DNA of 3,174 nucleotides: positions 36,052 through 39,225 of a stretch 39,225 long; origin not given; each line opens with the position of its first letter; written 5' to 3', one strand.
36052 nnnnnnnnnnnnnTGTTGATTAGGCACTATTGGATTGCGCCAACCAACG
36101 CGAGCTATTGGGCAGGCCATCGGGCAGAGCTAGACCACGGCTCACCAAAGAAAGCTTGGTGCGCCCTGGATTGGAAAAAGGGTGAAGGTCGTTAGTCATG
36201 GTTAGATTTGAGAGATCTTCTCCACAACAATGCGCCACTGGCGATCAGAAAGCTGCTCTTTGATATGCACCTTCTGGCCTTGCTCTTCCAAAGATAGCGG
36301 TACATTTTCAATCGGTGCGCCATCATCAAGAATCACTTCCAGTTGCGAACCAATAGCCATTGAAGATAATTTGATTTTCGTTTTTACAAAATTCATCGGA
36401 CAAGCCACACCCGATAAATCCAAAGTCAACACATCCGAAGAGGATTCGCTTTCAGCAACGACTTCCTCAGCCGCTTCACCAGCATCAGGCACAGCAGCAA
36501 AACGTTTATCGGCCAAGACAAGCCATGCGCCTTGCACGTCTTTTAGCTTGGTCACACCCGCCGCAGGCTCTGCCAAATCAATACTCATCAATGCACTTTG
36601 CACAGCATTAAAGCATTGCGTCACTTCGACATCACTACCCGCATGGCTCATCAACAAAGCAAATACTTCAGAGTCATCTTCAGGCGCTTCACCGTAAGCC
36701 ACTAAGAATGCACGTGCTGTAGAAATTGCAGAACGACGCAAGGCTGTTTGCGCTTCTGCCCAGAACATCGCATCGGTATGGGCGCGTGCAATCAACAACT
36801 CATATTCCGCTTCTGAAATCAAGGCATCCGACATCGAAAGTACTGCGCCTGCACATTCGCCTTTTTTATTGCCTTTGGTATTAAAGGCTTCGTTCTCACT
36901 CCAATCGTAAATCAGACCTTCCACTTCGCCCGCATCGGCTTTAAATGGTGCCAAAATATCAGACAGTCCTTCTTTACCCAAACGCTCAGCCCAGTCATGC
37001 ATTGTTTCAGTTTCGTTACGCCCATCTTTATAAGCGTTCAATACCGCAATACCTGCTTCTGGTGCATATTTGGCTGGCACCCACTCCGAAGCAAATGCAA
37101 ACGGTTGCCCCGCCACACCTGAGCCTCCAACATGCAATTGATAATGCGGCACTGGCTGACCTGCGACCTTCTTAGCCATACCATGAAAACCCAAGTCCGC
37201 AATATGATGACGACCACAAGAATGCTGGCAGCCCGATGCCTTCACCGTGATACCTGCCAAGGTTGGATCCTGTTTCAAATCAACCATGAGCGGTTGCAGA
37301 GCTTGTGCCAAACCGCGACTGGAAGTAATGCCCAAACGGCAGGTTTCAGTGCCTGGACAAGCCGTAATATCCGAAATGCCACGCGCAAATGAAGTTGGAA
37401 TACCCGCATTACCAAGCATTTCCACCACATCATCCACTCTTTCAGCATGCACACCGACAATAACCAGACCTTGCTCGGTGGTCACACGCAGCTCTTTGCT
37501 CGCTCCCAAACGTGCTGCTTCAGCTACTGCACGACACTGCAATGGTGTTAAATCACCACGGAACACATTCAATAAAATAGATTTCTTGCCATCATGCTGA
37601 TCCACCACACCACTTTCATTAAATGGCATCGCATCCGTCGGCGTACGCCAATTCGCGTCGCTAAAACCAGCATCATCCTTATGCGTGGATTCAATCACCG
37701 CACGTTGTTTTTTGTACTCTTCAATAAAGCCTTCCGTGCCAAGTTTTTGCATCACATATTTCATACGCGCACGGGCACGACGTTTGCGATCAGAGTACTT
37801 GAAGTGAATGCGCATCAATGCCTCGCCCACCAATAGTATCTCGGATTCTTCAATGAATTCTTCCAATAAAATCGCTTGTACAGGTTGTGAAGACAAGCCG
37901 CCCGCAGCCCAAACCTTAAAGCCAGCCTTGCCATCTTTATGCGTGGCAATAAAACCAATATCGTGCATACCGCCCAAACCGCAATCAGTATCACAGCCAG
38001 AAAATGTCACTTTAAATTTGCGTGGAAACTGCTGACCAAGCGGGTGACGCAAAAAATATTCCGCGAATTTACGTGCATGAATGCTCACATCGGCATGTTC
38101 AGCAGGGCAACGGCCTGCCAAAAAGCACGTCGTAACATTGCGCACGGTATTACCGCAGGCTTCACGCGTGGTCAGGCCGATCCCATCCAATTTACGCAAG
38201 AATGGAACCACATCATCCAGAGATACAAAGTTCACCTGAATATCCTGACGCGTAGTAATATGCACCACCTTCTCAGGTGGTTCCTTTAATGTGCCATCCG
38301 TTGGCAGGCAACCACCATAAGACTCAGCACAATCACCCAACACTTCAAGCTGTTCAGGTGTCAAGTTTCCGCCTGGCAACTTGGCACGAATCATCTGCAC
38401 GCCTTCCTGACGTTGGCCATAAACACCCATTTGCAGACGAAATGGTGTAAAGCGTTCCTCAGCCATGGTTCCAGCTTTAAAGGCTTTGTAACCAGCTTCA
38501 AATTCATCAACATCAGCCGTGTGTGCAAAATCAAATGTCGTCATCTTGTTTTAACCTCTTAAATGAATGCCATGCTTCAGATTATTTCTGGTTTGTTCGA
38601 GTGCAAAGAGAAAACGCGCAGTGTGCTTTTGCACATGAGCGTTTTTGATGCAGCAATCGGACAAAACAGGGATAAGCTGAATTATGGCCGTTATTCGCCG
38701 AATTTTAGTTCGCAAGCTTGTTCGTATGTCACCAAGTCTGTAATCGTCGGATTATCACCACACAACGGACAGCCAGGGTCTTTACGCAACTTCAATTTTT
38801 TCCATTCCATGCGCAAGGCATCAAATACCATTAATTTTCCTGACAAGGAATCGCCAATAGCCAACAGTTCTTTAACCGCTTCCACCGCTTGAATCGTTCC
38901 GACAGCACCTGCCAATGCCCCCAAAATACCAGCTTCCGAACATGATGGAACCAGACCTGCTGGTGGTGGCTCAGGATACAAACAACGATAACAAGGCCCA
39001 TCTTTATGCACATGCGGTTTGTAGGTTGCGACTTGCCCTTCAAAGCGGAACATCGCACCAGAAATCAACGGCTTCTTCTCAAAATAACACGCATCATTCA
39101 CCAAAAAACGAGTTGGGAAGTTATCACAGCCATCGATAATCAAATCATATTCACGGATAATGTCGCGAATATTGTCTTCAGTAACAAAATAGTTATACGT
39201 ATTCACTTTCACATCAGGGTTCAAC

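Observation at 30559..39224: APS-route sulfate assimilation operon wired to E1-like (ThiF/MoeB) and TusA sulfur-relay parts, with no cysC, cysK/M or cysE in the window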

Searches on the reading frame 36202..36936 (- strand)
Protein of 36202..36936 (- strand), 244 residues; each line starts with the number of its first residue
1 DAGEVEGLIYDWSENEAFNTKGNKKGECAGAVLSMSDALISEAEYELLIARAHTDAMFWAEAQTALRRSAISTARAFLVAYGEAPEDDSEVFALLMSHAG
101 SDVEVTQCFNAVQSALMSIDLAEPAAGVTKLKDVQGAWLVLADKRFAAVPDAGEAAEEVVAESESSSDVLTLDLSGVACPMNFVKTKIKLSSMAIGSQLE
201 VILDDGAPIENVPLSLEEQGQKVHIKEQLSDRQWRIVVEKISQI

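Call 72: predict_structure(alignment_id=A2)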
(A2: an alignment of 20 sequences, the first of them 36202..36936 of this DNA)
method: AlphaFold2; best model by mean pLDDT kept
length: 244 residues; sequences in the alignment: 20
mean_pLDDT: 84.6   pTM: 0.76
mean pLDDT of the five models: 84.6, 84.4, 83.3, 83.3, 79.8
residues with pLDDT >= 90: 172; 70-90: 26; 50-70: 12; < 50: 34
segments of 3 or more residues with pLDDT < 50: 1-6, 14-23, 150-164
pLDDT, mean of each block of 10 residues (from residue 1): 44 47 63 90 98 97 98 96 93 93 92 95 95 97 78 40 59 93 93 94 93 91 94 96 91
secondary structure, 60 per line:
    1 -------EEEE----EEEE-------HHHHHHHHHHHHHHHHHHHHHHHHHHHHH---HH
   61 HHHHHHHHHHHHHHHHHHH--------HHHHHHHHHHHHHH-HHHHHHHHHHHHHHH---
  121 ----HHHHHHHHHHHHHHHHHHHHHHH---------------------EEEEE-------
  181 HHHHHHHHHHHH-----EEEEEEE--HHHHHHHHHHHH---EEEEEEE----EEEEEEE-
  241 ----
elements in order: E8-11 E16-19 H27-55 H59-79 H88-101 H103-117 H125-147 E169-173 H181-192 E198-204 H207-218 E222-228 E233-239

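Call 76: fold_search(model_id=the predicted structure, library=pdb)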
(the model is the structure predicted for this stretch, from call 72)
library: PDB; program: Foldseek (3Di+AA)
matches with E <= 10: 623; with E <= 0.001: 2
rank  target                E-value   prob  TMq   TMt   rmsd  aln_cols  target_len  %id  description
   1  8j4c_A                5.7e-05  1.00  0.29  0.18  10.1       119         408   20  YeeE(TsuA)-YeeD(TsuB) complex for thiosulfate uptake (released 2024-03-27)
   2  8k1r_A                3.0e-04  1.00  0.29  0.18  10.3       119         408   21  YeeE(TsuA)-YeeD(TsuB) complex for thiosulfate uptake (released 2024-03-27)
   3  8k1r_B                1.3e-03  1.00  0.30  0.18   9.9       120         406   18  YeeE(TsuA)-YeeD(TsuB) complex for thiosulfate uptake (released 2024-03-27)
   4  3lvj_C                1.5e-03  1.00  0.28  0.83   2.7        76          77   28  Crystal Structure of E.coli IscS-TusA complex (form 1) (released 2010-04-21)
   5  1dcj_MODEL_1_A        2.4e-03  1.00  0.29  0.80   3.2        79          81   26  SOLUTION STRUCTURE OF YHHP, A NOVEL ESCHERICHIA COLI PROTEIN IMPLICATED IN THE CELL DIVISION (released 2001-07-18)
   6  3lvk_B                4.0e-03  1.00  0.28  0.83   4.0        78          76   27  Crystal Structure of E.coli IscS-TusA complex (form 2) (released 2010-04-21)
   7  3hz7                  1.6e-02  1.00  0.28  0.85   2.1        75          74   17  Crystal Structure of the SirA-like protein (DSY4693) from Desulfitobacterium hafniense, Northeast Structural Genomics Co (released 2009-07-07)
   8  1jdq_MODEL_1_A        2.2e-02  0.99  0.22  0.45  10.3        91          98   30  Solution Structure of TM006 Protein from Thermotoga maritima (released 2002-02-27)
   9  2hsb                  3.7e-02  1.00  0.37  0.66   4.5       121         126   12  Crystal structure of a hepn domain containing protein (af_0298) from archaeoglobus fulgidus at 1.95 A resolution (released 2006-08-15)
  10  1ufb_A                5.6e-02  1.00  0.35  0.63   4.0       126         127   15  Crystal structure of TT1696 from Thermus thermophilus HB8 (released 2003-11-28)
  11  1wol                  6.5e-02  1.00  0.36  0.67   3.4       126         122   13  Crystal Structure of ST0689, an archaeal HEPN homologue (released 2005-11-22)
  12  9min_D                6.5e-02  1.00  0.36  0.66   4.8       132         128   13  Structure of a designed minibinder to NYESO1-A*02:01 (released 2025-08-06)
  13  9min_I                7.6e-02  1.00  0.35  0.65   4.6       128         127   13  Structure of a designed minibinder to NYESO1-A*02:01 (released 2025-08-06)
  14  8h26_D                8.5e-02  0.99  0.23  0.31   4.1        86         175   20  Crystal structure of MnmM from S. aureus complexed with SAH (1.50 A) (released 2023-01-18)
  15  1o3u                  9.4e-02  1.00  0.35  0.65   4.8       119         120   12  Crystal structure of an hepn domain protein (tm0613) from thermotoga maritima at 1.75 A resolution (released 2003-04-22)
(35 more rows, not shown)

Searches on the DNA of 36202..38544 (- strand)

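Call 18: search_rna_families(sources=[L003, L005], threshold=gathering)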
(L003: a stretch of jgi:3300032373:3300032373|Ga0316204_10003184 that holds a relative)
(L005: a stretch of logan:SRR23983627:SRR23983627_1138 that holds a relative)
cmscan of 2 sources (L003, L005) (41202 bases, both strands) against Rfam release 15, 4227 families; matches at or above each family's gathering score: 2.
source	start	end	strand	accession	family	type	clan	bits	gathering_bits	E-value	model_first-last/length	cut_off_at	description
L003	5892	6018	+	RF00162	SAM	Cis-reg; riboswitch;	CL00012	72.8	44.4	2.6e-15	1-108/108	no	SAM riboswitch aptamer (S box leader)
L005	5894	6020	+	RF00162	SAM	Cis-reg; riboswitch;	CL00012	71.3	44.4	7.1e-15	1-108/108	no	SAM riboswitch aptamer (S box leader)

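Call 49: search_rna_families(sources=[L007, L008, L009, L012, L014], threshold=gathering)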
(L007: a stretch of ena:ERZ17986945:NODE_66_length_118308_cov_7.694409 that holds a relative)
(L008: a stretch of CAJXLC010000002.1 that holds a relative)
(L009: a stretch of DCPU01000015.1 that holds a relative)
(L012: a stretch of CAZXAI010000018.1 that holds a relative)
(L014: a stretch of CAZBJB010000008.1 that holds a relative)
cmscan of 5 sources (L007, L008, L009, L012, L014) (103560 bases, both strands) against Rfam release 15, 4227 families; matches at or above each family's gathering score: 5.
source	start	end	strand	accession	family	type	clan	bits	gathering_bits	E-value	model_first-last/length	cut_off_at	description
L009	5932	6059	+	RF00162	SAM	Cis-reg; riboswitch;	CL00012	72.8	44.4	6.3e-15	1-108/108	no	SAM riboswitch aptamer (S box leader)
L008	5754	5883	+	RF00162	SAM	Cis-reg; riboswitch;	CL00012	72.2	44.4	1e-14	1-108/108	no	SAM riboswitch aptamer (S box leader)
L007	19894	19966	+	RF00005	tRNA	Gene; tRNA;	CL00001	71.5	29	2e-13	1-71/71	no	tRNA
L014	5941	6133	+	RF00162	SAM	Cis-reg; riboswitch;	CL00012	68.5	44.4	1.1e-13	1-108/108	no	SAM riboswitch aptamer (S box leader)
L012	2817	2962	+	RF00162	SAM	Cis-reg; riboswitch;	CL00012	59.3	44.4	5.5e-11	1-108/108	no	SAM riboswitch aptamer (S box leader)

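Call 83: search_rna_families(source=L088, threshold=gathering, show_alignments=1)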
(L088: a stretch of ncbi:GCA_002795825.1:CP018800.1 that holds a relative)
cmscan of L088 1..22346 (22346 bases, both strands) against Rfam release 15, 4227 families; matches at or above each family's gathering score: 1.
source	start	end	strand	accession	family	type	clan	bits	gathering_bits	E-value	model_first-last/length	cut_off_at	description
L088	5787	5921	+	RF00162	SAM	Cis-reg; riboswitch;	CL00012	59.5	44.4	1.1e-11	1-108/108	no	SAM riboswitch aptamer (S box leader)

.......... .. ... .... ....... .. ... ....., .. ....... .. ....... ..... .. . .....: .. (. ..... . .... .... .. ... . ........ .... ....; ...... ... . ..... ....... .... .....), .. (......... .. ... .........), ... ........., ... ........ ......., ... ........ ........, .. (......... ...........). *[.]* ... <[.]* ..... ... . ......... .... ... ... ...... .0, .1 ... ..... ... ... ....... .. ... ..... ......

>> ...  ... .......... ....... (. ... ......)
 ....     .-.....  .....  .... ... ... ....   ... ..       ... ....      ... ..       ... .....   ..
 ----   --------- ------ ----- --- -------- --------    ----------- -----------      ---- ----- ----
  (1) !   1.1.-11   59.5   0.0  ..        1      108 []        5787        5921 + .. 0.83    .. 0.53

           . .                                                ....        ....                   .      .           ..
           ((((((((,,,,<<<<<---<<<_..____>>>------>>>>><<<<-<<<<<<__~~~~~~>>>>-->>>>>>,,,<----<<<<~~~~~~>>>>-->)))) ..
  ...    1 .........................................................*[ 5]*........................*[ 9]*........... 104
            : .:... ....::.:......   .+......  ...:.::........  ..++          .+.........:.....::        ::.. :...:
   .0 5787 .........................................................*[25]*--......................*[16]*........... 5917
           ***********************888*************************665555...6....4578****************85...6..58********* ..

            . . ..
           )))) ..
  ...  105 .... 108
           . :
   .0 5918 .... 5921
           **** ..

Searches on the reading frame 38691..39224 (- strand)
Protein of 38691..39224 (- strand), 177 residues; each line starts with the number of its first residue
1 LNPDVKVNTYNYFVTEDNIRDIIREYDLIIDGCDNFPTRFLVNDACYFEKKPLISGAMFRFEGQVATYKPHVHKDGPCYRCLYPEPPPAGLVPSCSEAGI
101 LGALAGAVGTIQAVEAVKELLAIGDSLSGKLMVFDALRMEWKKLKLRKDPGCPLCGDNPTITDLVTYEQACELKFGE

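Call 3: search_protein_families(library=pfam, proteins=[window:38691-39224:-], max_evalue=0.01)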
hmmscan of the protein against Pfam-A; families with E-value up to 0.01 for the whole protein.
window:38691-39224:- (177 aa): 1 family
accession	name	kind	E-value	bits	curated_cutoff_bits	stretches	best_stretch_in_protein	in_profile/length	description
PF00899.27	ThiF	-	7.1e-44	150.2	28.1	1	1-153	86-237/238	ThiF family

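Call 4: search_protein_families(library=ncbifam, proteins=[window:38691-39224:-], max_evalue=0.001)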
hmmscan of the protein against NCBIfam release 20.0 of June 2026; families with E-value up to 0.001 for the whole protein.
window:38691-39224:- (177 aa): 14 families
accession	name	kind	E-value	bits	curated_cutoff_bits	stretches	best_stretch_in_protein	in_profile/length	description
NF006444.0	PRK08762.1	equivalog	8e-73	245.3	449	1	1-173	213-385/387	molybdopterin-synthase adenylyltransferase MoeB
NF047750.1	SAMPActivE1UbaA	equivalog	2e-60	204.4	450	1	1-174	98-268/270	SAMP-activating enzyme E1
NF005646.0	PRK07411.1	equivalog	7.5e-60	203.1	633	1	1-173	104-267/390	molybdopterin-synthase adenylyltransferase MoeB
NF005902.0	PRK07878.1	equivalog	6e-59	199.9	647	1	1-172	108-274/392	adenylyltransferase/sulfurtransferase MoeZ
NF004281.0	PRK05690.1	subfamily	1e-48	165.8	266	1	1-156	98-249/250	molybdopterin-synthase adenylyltransferase MoeB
TIGR02356.1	adenyl_thiF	equivalog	4e-38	130.8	275.25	1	1-120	87-203/203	thiazole biosynthesis adenylyltransferase ThiF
TIGR02355.1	moeB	equivalog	5.8e-38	130.6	376.55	1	1-155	90-240/240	molybdopterin-synthase adenylyltransferase MoeB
NF004111.0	PRK05600.1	equivalog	5e-35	121.3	437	1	2-153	108-259/371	ThiF family adenylyltransferase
NF009123.0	PRK12475.1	subfamily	2.2e-22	79.8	510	1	1-169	92-257/338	MoeB/ThiF family adenylyltransferase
NF006204.0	PRK08328.1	equivalog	7.9e-22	78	339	1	2-138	95-223/231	hypothetical protein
TIGR03882.1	cyclo_dehyd_2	equivalog_domain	1.2e-06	28.8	36.9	1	107-162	67-122/164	TOMM precursor leader peptide-binding protein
NF006395.0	PRK08644.1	equivalog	3.2e-05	23.6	159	1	1-55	95-151/215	sulfur carrier protein ThiS adenylyltransferase ThiF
NF006077.0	PRK08223.1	equivalog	0.00065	18.8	266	0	1-70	94-165/296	hypothetical protein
TIGR02354.1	thiF_fam2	equivalog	0.0009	19.2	152.2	0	2-47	87-132/200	thiamine biosynthesis protein ThiF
